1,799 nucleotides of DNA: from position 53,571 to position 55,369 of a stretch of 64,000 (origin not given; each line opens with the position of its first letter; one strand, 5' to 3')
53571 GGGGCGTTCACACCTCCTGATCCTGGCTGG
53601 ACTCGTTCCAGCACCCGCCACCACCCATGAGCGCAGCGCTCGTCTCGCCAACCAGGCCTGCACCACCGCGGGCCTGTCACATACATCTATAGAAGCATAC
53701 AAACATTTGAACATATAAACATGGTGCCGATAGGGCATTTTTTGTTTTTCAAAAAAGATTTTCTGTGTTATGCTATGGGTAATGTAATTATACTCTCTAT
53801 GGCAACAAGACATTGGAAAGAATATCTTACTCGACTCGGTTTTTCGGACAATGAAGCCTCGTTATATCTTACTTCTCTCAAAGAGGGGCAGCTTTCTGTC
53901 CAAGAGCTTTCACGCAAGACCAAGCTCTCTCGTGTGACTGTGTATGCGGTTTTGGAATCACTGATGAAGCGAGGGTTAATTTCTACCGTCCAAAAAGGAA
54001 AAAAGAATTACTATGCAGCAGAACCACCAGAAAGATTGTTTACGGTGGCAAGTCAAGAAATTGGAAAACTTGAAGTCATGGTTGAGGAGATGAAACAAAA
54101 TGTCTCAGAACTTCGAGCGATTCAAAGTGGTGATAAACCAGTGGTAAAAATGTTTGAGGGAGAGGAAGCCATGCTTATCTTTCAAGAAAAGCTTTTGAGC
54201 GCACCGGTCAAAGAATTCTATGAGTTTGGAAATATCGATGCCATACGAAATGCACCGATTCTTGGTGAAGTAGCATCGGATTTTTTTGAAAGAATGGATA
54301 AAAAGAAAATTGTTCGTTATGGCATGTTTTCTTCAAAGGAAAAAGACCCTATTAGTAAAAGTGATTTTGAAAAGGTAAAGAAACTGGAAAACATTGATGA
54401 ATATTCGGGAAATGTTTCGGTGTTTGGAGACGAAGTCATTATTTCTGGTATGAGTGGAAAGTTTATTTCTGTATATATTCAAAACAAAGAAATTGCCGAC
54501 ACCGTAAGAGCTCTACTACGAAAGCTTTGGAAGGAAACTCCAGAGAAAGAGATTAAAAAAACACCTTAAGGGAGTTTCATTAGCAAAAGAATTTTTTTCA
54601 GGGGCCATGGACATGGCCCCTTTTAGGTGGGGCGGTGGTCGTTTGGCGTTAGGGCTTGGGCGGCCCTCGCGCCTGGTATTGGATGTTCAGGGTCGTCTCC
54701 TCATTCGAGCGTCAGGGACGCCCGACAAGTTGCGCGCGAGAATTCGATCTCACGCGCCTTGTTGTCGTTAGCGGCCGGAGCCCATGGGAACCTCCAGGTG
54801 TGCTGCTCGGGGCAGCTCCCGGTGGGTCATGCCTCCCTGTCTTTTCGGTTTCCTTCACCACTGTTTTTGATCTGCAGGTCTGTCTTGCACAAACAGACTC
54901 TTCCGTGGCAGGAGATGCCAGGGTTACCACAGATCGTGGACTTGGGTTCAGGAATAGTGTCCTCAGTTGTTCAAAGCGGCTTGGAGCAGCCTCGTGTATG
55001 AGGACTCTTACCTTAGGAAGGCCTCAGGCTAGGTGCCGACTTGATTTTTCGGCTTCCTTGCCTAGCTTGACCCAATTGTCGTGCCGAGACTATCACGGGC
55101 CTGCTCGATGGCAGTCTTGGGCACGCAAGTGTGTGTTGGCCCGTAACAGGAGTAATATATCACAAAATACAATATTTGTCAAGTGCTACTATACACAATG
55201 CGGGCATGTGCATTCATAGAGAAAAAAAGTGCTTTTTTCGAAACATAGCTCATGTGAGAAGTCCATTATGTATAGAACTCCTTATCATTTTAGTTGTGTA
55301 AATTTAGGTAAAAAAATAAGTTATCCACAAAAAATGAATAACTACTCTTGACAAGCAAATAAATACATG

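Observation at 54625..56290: About 1.6 kb of GC-rich, mostly non-coding, hairpin-dense DNA between a TrmB regulator and the cassette array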

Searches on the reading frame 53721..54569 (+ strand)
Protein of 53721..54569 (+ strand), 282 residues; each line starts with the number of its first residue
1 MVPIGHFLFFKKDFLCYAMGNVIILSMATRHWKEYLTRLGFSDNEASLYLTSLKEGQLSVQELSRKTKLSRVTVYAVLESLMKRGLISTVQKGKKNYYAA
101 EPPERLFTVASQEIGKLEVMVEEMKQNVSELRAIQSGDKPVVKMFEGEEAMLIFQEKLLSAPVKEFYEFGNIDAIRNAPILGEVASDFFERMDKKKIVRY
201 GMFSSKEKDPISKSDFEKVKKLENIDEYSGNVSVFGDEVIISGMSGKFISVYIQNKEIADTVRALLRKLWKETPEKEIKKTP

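Call 10: search_protein_families(library=pfam, proteins=[window:53721-54569:+], max_evalue=0.1)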
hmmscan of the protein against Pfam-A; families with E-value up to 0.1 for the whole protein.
window:53721-54569:+ (282 aa): 27 families (the best 25 are shown)
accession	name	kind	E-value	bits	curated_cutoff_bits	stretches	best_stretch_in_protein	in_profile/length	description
PF01978.25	TrmB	-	3.3e-16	59.3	25.6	1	36-102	1-67/68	Sugar-specific transcriptional regulator TrmB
PF03965.22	Penicillinase_R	-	2.4e-05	25.1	22.6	1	60-104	24-68/115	Penicillinase repressor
PF09339.16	HTH_IclR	-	0.00022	21.3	22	1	55-88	16-49/52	IclR helix-turn-helix domain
PF01022.26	HTH_5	-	0.00038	20.7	22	1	50-88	8-46/47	Bacterial regulatory protein, arsR family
PF12802.13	MarR_2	-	0.00056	20.5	27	1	54-88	17-51/61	MarR family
PF08279.18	HTH_11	-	0.00056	20.2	25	1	54-85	12-43/55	HTH domain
PF08221.17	HTH_9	-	0.0013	19.3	23.4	1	53-88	23-58/62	RNA polymerase III subunit RPC82 helix-turn-helix domain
PF13412.12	HTH_24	-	0.0013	18.7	21.9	1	54-87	14-47/48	Winged helix-turn-helix DNA-binding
PF02082.26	Rrf2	-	0.002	18.8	30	1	48-95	13-60/132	Iron-dependent Transcriptional regulator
PF01475.25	FUR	-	0.003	18.1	23.1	1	64-131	36-104/121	Ferric uptake regulator family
PF24033.1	DUF7342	-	0.0037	17.7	31.6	1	59-132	19-90/150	Family of unknown function (DUF7342)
PF25213.1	HVO_A0261_N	-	0.0049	17.2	35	1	50-91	17-58/86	HVO_A0261 N-terminal domain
PF21984.2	DnaD_N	-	0.0054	17.3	27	1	58-96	36-74/101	DnaD N-terminal domain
PF13545.12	HTH_Crp_2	-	0.0067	16.8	27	1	57-91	22-55/70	Crp-like helix-turn-helix domain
PF24034.1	DUF7343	-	0.0099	16.2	27.6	1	42-96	3-57/62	Domain of unknown function (DUF7343)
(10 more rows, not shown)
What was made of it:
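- Checked: TrmB-type regulator at 53721-54569 (Pfam TrmB, 3.3e-16; call 10).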

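Call 12: find_encoding_contigs(protein=window:53721-54569:+, flank=10000, max_places=10)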
Protein window:53721-54569:+ (282 aa): 1 contig read that carries it; 1 place shown.
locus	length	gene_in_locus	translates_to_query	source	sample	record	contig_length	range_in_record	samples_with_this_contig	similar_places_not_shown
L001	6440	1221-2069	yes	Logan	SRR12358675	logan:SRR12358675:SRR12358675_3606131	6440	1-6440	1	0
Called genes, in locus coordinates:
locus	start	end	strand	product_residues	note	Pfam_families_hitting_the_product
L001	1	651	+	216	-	?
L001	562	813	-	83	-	-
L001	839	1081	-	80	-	-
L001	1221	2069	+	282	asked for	PF01978:TrmB, PF03965:Penicillinase_R (faint)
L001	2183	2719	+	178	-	-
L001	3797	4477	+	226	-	-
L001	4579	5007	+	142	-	-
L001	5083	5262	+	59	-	-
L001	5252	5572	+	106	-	-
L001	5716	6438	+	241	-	?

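Call 16: find_related_loci(query=window:53721-54569:+, collection=genome_contigs, flank=10000)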
Query window:53721-54569:+ (282 aa) in genome_contigs; peptide patterns used: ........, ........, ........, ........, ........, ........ (x = any residue, [..] = any of these).
97 stretches matched a pattern; 1 encode a relative of the query (tblastn E <= 1e-3); 1 distinct loci.
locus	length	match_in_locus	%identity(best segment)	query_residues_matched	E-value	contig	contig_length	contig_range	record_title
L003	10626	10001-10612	38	31-240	1e-41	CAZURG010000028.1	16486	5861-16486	MAG TPA_asm: uncultured Gammaproteobacteria bacterium isolate SRP219642_co6_387 genome assembly, contig: NODE_3030_lengt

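Call 22: find_related_loci(query=window:53721-54569:+, collection=metagenome_contigs, flank=10000)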
Query window:53721-54569:+ (282 aa) in metagenome_contigs; peptide patterns used: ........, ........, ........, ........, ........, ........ (x = any residue, [..] = any of these).
178 stretches matched a pattern; 1 encode a relative of the query (tblastn E <= 1e-3); 1 distinct loci.
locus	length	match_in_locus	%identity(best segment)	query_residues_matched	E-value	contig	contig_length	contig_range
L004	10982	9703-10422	37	31-270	3e-50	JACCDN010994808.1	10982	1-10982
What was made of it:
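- Tried and rejected: GTDB and JGI scans with TrmB returned only 37-38% homologues (calls 16, 22).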

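Call 41: find_homologous_proteins(query=window:53721-54569:+, max_evalue=1e-20)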
Query window:53721-54569:+ (282 aa): 33 proteins with E <= 1e-20 among 1643 candidates.
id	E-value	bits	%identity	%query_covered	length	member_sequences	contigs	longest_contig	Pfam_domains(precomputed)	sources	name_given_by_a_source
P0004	3.0e-163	560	100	94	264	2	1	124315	PF01978.26,PF03965.23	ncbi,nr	ncbi:BlaI/MecI/CopY family transcriptional regulator [Candidatus Nomurabacteria bacterium]|nr:BlaI/M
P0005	2.7e-59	219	45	85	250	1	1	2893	PF08279.19,PF01978.26,PF24033.2,PF09339.17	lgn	-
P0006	1.8e-57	213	43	88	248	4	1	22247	PF08279.19,PF01978.26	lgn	-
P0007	3.6e-57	212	39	94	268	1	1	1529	PF08279.19,PF01978.26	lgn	-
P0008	4.1e-57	212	46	85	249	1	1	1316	PF01978.26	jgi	-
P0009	1.1e-56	210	44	85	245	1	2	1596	PF08279.19,PF01978.26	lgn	-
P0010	2.2e-56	209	42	86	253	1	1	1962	PF01978.26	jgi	jgi:sugar-specific transcriptional regulator TrmB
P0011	2.5e-55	206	42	86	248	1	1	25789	PF01978.26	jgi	-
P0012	3.2e-55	206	47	78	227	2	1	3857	PF01978.26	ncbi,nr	ncbi:MAG: hypothetical protein HOC34_02995, partial [Candidatus Magasanikbacteria bacterium]|nr:hypo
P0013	5.7e-54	202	42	85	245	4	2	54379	PF01978.26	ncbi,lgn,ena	-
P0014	3.1e-53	199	42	86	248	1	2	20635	PF01978.26,PF24033.2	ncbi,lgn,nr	ncbi:MAG: helix-turn-helix domain-containing protein [Candidatus Magasanikbacteria bacterium]|nr:hel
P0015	8.9e-53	198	43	86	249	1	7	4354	PF01978.26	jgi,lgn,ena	-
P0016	1.2e-51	194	39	85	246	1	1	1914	PF01978.26,PF24033.2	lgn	-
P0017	5.2e-51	192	42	85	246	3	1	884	PF01978.26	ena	-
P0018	1.1e-49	188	42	85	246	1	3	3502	PF01978.26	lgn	-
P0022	2.4e-47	180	40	86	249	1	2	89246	PF01978.26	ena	-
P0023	4.0e-47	179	40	86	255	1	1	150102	PF01978.26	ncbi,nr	ncbi:MAG: hypothetical protein GF349_00810 [Candidatus Magasanikbacteria bacterium]|nr:hypothetical 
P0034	5.0e-40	156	38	86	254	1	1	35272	PF01978.26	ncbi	-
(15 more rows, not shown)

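Call 42: find_encoding_contigs(protein=P0006, flank=8000, max_places=2)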
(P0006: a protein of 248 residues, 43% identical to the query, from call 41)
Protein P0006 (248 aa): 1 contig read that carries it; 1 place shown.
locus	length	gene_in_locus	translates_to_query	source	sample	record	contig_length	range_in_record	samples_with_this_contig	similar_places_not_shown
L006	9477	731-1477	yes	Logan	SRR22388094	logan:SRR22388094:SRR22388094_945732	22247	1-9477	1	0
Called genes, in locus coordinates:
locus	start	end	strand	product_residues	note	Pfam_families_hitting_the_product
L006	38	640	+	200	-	PF01300:Sua5_yciO_yrdC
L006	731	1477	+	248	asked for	PF01978:TrmB, PF08279:HTH_11 (weak)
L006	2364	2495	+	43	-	-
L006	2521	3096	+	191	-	-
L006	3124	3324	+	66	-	-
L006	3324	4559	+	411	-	PF13200:DUF4015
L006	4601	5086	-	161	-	-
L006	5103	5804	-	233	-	PF13353:Fer4_12, PF04055:Radical_SAM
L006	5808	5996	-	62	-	PF13597:NRDD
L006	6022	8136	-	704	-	PF03477:ATP-cone, PF13597:NRDD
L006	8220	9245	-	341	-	PF00989:PAS, PF08448:PAS_4 (weak), PF13188:PAS_8 (faint), PF13426:PAS_9, PF04542:Sigma70_r2, PF08281:Sigma70_r4_2, PF04545:Sigma70_r4 (weak)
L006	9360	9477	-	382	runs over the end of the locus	PF01368:DHH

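Call 43: find_encoding_contigs(protein=P0005, flank=8000, max_places=2)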
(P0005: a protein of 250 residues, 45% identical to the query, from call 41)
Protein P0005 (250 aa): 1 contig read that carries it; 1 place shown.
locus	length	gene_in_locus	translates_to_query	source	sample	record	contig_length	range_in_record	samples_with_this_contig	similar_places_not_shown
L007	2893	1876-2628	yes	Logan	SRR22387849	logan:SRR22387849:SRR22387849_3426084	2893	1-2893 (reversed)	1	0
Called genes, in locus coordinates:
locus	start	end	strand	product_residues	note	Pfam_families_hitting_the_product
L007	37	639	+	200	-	PF01300:Sua5_yciO_yrdC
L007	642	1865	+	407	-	PF07690:MFS_1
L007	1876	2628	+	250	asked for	PF01978:TrmB, PF24033:DUF7342 (faint), PF08279:HTH_11, PF09339:HTH_IclR (weak)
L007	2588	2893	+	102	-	?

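Call 47: find_encoding_contigs(protein=P0011, flank=4000, max_places=2)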
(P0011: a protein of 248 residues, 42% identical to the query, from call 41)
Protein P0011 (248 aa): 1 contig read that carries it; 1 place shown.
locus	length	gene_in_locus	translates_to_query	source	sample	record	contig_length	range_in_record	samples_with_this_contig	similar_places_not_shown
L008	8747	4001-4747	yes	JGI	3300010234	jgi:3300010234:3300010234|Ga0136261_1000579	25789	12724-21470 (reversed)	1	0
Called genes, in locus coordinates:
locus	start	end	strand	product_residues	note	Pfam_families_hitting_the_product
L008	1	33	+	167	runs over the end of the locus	-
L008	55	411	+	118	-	PF07784:DUF1622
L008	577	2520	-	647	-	PF07593:UnbV_ASPIC (faint)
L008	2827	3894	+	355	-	PF01926:MMR_HSR1, PF02421:FeoB_N, PF06071:YchF-GTPase_C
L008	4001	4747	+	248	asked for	PF01978:TrmB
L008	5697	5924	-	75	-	-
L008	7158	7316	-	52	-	-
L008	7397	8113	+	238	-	PF01988:VIT1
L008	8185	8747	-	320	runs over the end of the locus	PF01699:Na_Ca_ex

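Call 48: find_encoding_contigs(protein=P0013, flank=4000, max_places=2)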
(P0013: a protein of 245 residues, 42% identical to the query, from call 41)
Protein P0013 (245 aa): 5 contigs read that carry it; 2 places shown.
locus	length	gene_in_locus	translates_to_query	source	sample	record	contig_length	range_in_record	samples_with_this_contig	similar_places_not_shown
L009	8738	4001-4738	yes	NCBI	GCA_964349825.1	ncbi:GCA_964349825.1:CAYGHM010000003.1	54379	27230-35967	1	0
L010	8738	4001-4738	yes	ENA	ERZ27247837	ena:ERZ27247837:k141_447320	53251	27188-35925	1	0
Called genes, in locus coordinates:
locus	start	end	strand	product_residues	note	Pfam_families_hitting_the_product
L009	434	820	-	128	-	-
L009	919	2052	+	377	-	PF03462:PCRF, PF00472:RF-1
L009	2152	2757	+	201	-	PF01300:Sua5_yciO_yrdC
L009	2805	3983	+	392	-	PF07690:MFS_1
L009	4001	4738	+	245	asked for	PF01978:TrmB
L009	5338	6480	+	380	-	PF13200:DUF4015, PF14871:GHL6 (weak)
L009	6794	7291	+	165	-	-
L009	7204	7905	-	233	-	PF13353:Fer4_12, PF04055:Radical_SAM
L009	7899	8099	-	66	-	PF13597:NRDD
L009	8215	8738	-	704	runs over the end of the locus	PF03477:ATP-cone, PF13597:NRDD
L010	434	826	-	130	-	-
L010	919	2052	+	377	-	PF03462:PCRF, PF00472:RF-1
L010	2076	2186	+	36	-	-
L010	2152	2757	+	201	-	PF01300:Sua5_yciO_yrdC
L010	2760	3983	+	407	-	PF07690:MFS_1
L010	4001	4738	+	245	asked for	PF01978:TrmB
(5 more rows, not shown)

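Call 49: find_encoding_contigs(protein=P0014, flank=4000, max_places=2)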
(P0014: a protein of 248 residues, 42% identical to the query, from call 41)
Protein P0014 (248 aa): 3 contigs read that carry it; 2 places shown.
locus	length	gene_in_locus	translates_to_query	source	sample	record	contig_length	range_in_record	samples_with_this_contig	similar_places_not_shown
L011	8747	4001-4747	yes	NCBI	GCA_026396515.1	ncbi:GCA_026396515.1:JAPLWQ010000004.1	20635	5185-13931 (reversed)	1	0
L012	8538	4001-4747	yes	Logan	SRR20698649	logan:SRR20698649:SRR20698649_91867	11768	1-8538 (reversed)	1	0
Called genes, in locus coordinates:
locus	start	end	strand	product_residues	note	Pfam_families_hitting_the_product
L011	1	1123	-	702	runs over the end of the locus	PF00580:UvrD-helicase, PF13245:AAA_19, PF13604:AAA_30 (faint), PF01443:Viral_helicase1 (faint), PF13087:AAA_12 (faint), PF13361:UvrD_C, PF13538:UvrD_C_2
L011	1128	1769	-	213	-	-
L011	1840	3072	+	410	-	PF01702:TGT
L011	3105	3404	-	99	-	-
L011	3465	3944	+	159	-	PF02590:SPOUT_MTase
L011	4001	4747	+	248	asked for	PF01978:TrmB, PF24033:DUF7342 (faint)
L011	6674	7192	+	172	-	PF20935:DUF6847 (weak)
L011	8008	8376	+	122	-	-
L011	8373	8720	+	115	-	-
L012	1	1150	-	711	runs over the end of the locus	PF00580:UvrD-helicase, PF13245:AAA_19, PF13604:AAA_30 (faint), PF01443:Viral_helicase1 (faint), PF13087:AAA_12 (faint), PF13361:UvrD_C, PF13538:UvrD_C_2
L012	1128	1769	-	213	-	-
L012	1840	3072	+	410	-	PF01702:TGT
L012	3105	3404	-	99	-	-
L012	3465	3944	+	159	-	PF02590:SPOUT_MTase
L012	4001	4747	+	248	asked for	PF01978:TrmB, PF24033:DUF7342 (faint)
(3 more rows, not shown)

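Call 56: find_encoding_contigs(protein=P0012, flank=4000, max_places=2)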
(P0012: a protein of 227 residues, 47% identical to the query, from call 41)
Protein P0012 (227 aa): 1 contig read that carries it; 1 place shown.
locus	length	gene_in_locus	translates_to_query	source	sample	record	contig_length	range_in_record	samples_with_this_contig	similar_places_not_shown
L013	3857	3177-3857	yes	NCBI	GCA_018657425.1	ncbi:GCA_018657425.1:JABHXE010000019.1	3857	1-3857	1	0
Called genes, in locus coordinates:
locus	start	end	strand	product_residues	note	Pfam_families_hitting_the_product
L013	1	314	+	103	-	PF18895:T4SS_pilin (weak)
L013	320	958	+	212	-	PF18895:T4SS_pilin (weak)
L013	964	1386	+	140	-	-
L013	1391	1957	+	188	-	PF18895:T4SS_pilin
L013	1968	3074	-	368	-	PF06925:MGDG_synth, PF04101:Glyco_tran_28_C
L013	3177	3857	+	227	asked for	PF01978:TrmB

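Call 77: search_protein_families(library=padloc, proteins=[window:53721-54569:+], max_evalue=0.01)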
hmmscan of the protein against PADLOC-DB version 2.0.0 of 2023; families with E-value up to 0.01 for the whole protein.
window:53721-54569:+ (282 aa): 16 families
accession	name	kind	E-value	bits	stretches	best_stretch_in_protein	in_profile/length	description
PDLC01044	Csa3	-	1.3e-06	26.4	1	49-98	141-185/194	Type I-A associated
PDLC01268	CasR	-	1.7e-06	26.1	1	48-99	128-176/179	"CAS-I,CAS-II,CAS-III,CAS-IV,CAS-V,CAS-VI; associated_signaling"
PDLC01438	Csa3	-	2.9e-06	25.6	1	42-119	146-222/305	"CAS-I,CAS-II,CAS-III,CAS-IV,CAS-V,CAS-VI; associated_signaling"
PDLC01858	CARF3--CARF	-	3e-06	25.3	1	44-102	144-199/204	-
PDLC01434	CasR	-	3.1e-06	25.2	1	47-96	131-180/191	"CAS-I,CAS-II,CAS-III,CAS-IV,CAS-V,CAS-VI; associated_signaling"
PDLC04368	PDC-M05A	-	2.8e-05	22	1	55-129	27-101/201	-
PDLC01863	CARF3--CARF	-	6.7e-05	20.7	1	50-95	125-170/182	-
PDLC01875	CARF3--CARF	-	7.2e-05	20.7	1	54-102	157-205/219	-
PDLC01720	Csa3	-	8.2e-05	21.1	1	53-120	34-94/118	Csa3_1_CAS-I-II-III-IV-V-VI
PDLC01849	CARF3--CARF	-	0.00016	19.4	1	48-89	142-183/197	-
PDLC03963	SoFic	-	0.00017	19.1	1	29-102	278-353/361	-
PDLC01848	CARF3--CARF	-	0.00024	18.8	1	48-91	141-183/197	-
PDLC01852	CARF3--CARF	-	0.0016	16.4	1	45-97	145-197/208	-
PDLC01857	CARF3--CARF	-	0.004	14.8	1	50-99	136-185/201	-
PDLC01879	CARF3--CARF_TM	-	0.0053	14.4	1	48-98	160-207/222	-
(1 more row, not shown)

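Call 78: find_encoding_contigs(protein=P0023, flank=3500, max_places=1)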
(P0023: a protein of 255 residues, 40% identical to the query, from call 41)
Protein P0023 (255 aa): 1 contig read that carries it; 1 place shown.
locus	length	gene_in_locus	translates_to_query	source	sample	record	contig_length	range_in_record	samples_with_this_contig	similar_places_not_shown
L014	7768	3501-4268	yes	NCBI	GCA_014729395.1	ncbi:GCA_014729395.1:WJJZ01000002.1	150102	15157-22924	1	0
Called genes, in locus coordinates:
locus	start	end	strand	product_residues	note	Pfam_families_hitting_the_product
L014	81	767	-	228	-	PF13413:HTH_25, PF09136:Glucodextran_B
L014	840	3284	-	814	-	PF13491:FtsK_4TM, PF17854:FtsK_alpha, PF01580:FtsK_SpoIIIE, PF09397:FtsK_gamma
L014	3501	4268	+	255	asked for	PF01978:TrmB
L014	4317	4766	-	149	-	-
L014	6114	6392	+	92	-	-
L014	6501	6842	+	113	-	-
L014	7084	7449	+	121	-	-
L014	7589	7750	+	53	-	-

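Call 79: find_encoding_contigs(protein=P0022, flank=3500, max_places=1)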
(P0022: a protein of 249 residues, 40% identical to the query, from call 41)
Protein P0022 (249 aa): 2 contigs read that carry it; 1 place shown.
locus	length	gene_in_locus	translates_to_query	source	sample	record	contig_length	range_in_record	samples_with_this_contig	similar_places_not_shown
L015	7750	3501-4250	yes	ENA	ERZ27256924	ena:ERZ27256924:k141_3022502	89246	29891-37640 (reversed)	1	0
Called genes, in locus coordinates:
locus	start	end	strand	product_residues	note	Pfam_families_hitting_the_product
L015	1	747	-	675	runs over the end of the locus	PF00580:UvrD-helicase, PF04851:ResIII (faint), PF13245:AAA_19, PF13604:AAA_30 (faint), PF01443:Viral_helicase1 (faint), PF13087:AAA_12 (faint), PF13361:UvrD_C, PF13538:UvrD_C_2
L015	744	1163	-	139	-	-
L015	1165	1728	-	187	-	-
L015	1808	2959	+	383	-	PF01702:TGT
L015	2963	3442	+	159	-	PF02590:SPOUT_MTase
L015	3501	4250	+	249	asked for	PF01978:TrmB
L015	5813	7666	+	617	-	PF05731:TROVE, PF25045:vWA_Ro60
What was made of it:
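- On Bacterial Y RNA / Ro60 (Rsr) module: A TROVE gene follows Unit B only in L015 (call 79).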

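Call 80: find_encoding_contigs(protein=P0034, flank=3500, max_places=1)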
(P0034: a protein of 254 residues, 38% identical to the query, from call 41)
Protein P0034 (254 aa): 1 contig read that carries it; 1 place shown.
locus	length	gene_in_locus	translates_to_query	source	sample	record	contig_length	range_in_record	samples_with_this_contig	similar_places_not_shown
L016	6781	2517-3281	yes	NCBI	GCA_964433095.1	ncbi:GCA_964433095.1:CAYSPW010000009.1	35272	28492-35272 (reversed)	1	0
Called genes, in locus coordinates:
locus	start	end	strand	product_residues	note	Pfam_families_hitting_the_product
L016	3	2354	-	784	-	?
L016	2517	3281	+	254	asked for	PF01978:TrmB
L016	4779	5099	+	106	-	-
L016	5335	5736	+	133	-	-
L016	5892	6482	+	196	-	-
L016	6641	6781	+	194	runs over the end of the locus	-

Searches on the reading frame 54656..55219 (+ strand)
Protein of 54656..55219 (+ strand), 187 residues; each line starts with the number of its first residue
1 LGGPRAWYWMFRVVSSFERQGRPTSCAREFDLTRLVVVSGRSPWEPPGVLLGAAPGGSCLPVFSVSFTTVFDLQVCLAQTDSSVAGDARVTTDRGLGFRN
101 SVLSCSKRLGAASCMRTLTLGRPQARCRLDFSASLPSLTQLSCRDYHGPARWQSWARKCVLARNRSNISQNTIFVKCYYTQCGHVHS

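Call 10: search_protein_families(library=pfam, proteins=[window:54656-55219:+], max_evalue=0.1)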
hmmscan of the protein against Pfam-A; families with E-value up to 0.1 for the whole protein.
window:54656-55219:+ (187 aa): 0 families

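Call 24: find_homologous_proteins(query=window:54656-55219:+, max_evalue=0.01)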
Query window:54656-55219:+ (187 aa): 1 proteins with E <= 0.01 among 104 candidates.
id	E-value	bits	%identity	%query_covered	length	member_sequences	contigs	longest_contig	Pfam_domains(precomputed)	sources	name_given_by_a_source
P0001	4.5e-116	403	100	95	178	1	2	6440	-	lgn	-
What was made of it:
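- On Pseudogene / decayed protein gene: The 187-aa ORF has only itself as a homologue (call 24).
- No homologue for the 187-aa ORF among 5.8 billion proteins other than itself (call 24).
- Tried and rejected: Only itself (call 24).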
